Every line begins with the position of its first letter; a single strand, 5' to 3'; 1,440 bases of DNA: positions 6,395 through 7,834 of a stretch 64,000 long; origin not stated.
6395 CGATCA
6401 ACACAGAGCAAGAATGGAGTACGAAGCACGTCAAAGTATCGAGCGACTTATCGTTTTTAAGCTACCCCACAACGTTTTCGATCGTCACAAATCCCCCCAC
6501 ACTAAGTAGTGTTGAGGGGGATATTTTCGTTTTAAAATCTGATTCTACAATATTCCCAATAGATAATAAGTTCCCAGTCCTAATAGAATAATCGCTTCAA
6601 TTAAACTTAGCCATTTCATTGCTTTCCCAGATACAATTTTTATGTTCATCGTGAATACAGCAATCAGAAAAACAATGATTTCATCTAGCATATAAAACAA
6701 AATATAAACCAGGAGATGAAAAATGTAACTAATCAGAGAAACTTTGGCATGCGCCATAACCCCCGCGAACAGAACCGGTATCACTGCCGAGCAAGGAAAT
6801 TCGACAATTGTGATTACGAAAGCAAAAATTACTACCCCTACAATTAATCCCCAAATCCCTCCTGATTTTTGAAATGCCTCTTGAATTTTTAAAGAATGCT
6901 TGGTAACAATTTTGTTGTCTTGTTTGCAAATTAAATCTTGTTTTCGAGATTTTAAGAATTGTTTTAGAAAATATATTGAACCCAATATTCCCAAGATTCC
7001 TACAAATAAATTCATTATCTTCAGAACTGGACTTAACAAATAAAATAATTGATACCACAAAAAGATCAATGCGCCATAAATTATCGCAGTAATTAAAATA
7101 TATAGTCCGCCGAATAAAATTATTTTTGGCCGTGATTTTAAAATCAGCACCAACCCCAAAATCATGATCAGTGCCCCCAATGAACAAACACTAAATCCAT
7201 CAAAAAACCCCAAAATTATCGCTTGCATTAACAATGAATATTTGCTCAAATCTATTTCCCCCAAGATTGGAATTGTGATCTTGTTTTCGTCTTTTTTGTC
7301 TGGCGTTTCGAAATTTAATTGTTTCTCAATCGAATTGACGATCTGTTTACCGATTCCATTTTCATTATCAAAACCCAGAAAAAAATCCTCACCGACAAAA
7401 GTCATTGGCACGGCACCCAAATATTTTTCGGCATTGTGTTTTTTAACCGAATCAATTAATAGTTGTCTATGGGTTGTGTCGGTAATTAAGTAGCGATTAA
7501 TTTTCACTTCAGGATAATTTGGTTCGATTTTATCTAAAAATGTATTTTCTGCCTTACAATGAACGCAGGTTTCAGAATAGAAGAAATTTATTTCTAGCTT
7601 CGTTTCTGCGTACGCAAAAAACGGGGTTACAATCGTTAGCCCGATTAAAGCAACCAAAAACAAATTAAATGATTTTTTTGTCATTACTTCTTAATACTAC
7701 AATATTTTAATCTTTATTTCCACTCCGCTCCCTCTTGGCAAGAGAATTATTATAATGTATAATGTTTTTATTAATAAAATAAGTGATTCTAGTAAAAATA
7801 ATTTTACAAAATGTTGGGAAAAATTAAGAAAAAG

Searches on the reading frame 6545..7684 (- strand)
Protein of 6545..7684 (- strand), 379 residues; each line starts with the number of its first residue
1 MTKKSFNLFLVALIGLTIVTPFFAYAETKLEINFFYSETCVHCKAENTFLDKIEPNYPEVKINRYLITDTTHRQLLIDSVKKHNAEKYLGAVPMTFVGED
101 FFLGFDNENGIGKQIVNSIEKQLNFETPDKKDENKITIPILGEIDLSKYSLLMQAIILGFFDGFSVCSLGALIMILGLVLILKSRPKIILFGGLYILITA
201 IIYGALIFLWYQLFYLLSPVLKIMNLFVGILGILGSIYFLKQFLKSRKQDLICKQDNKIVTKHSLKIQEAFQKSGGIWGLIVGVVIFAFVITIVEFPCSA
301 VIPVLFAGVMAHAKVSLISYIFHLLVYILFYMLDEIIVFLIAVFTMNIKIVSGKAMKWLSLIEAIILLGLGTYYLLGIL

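Call 9: search_protein_families(library=pfam, proteins=[window:6545-7684:-], max_evalue=0.01)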
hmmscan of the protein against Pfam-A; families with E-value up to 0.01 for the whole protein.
window:6545-7684:- (379 aa): 0 families

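Call 57: search_protein_families(library=pfam, proteins=[window:6545-7684:-], max_evalue=10)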
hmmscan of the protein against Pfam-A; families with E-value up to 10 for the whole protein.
window:6545-7684:- (379 aa): 1 family
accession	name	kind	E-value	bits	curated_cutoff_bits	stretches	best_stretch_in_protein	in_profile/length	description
PF12442.13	DUF3681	-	6.9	7.6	24.3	1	303-371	29-93/96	Protein of unknown function (DUF3681)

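Call 97: search_solved_structures(query=window:6545-7681:-, max_evalue=10)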
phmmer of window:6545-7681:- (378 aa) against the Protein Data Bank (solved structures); distinct sequences matched with E-value up to 10: 2.
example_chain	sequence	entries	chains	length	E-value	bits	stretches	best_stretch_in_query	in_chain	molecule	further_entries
2fe0_A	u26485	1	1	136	0.15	14.9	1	84-135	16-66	small myristoylated protein 1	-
2l6c_A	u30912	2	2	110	1.7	11.3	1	30-63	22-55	Thioredoxin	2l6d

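Call 98: search_protein_families(library=ncbifam, proteins=[window:6545-7681:-], max_evalue=1)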
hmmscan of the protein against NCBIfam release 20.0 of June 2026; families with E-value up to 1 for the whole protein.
window:6545-7681:- (378 aa): 0 families
